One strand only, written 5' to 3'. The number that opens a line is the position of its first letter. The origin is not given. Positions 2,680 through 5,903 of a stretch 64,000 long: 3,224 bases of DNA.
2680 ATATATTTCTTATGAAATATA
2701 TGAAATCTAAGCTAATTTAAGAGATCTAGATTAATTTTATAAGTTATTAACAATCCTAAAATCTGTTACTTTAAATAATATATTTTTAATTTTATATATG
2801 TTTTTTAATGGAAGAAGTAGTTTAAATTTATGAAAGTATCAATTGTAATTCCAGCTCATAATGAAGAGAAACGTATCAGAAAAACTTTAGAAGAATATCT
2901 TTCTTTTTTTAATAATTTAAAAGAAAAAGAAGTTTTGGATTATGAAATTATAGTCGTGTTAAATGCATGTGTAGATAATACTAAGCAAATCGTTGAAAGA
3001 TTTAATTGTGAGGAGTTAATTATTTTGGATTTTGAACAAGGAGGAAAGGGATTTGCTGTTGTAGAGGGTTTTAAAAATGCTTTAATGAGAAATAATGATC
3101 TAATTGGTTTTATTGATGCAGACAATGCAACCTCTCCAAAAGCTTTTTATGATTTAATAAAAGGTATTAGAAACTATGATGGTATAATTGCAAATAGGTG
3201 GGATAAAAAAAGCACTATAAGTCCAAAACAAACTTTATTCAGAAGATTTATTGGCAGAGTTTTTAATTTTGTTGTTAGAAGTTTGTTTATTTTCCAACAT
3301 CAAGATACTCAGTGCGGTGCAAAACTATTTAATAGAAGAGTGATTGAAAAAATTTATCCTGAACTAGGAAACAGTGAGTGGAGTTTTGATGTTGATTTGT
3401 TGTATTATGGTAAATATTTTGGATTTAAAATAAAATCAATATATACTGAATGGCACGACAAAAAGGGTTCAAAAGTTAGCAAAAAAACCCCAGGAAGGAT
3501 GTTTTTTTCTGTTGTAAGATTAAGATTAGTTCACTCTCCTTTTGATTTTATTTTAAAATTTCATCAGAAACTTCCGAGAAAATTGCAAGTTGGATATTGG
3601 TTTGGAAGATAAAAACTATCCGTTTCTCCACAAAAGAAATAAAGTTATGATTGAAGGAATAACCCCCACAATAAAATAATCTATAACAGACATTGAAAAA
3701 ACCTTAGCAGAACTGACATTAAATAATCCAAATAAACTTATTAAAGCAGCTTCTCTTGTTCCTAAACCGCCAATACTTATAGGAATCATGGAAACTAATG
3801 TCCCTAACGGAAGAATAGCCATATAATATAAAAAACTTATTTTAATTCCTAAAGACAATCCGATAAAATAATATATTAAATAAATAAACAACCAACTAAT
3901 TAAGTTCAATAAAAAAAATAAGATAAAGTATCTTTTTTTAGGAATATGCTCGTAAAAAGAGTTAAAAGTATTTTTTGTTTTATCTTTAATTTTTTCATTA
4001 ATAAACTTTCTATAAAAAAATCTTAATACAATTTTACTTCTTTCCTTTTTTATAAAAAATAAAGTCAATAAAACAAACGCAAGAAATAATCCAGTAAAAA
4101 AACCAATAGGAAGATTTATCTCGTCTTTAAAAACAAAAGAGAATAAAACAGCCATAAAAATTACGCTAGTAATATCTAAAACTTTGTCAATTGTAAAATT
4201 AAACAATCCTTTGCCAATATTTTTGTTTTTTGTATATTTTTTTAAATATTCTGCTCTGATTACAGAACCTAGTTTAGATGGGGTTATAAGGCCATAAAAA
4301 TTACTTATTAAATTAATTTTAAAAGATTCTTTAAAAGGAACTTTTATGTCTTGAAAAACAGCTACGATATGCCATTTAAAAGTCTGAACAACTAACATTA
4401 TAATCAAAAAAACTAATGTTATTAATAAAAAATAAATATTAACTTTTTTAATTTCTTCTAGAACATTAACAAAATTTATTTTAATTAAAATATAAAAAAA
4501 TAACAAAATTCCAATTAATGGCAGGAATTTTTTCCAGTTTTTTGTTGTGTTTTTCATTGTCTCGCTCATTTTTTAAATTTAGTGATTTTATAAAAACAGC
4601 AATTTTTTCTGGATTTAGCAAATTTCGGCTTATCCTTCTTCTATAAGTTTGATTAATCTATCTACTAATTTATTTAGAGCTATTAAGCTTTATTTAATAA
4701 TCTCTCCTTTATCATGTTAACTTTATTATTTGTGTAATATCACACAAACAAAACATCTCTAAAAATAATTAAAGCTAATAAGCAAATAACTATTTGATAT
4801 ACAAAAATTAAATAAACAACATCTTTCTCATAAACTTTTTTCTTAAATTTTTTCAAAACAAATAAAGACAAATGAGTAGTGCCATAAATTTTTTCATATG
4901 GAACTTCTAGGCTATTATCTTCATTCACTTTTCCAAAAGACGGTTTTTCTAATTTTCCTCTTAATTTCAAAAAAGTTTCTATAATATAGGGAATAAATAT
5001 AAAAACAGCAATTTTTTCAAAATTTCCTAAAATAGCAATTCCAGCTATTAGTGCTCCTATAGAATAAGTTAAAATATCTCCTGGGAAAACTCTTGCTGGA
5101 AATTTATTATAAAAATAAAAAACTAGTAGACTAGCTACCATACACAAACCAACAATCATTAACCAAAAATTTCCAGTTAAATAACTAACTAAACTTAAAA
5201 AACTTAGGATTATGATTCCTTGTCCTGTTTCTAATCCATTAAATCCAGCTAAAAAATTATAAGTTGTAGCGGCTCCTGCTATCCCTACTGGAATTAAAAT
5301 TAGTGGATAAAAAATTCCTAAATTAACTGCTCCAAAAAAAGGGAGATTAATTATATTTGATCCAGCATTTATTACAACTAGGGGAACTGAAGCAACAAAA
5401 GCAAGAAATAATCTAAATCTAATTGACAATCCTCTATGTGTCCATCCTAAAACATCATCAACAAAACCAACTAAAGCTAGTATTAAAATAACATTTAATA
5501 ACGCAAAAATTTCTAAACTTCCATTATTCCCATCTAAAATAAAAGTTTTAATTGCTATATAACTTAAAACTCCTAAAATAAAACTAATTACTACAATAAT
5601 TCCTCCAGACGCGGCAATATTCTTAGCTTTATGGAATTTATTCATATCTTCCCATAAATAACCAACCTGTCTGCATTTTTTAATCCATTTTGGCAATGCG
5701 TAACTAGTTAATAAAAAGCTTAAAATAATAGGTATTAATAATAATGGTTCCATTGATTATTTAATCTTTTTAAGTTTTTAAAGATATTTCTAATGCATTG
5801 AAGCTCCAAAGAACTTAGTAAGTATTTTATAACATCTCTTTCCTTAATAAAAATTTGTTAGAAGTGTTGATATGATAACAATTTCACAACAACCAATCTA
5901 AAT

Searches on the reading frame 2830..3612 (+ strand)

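Call 103: search_protein_families(library=pfam, max_evalue=0.001, proteins=[window:2830-3612:+])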
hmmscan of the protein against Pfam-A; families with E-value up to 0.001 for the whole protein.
window:2830-3612:+ (260 aa): 2 families
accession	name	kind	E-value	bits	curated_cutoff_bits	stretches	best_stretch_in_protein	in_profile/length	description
PF00535.33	Glycos_transf_2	-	1.1e-18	68.1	23.3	1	4-175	1-167/168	Glycosyl transferase family 2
PF13641.12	Glyco_tranf_2_3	-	5.2e-06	27.1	27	1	3-106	3-104/230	Glycosyltransferase like family 2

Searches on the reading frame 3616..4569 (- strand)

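Call 103: search_protein_families(library=pfam, max_evalue=0.001, proteins=[window:3616-4569:-])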
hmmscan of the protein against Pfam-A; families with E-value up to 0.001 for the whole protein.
window:3616-4569:- (317 aa): 1 family
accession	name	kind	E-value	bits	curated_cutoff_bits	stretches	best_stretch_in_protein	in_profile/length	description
PF03706.18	LPG_synthase_TM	-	1.5e-43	149.9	33.4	1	18-307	6-300/302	Lysylphosphatidylglycerol synthase TM region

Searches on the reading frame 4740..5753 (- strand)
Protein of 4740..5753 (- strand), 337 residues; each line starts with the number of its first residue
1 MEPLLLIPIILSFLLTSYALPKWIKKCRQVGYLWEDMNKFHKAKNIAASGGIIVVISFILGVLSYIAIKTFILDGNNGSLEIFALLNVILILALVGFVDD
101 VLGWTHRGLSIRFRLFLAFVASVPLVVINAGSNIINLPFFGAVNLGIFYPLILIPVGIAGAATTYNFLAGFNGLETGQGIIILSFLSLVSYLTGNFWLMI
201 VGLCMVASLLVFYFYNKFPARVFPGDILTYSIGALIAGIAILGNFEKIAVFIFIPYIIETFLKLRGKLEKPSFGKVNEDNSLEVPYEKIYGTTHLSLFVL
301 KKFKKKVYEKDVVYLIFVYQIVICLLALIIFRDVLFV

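Call 103: search_protein_families(library=pfam, max_evalue=0.001, proteins=[window:4740-5753:-])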
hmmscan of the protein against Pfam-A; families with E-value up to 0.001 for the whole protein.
window:4740-5753:- (337 aa): 1 family
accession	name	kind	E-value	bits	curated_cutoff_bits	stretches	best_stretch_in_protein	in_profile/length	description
PF00953.26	Glycos_transf_4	-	3e-29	102.5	27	1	83-243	2-159/160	Glycosyl transferase family 4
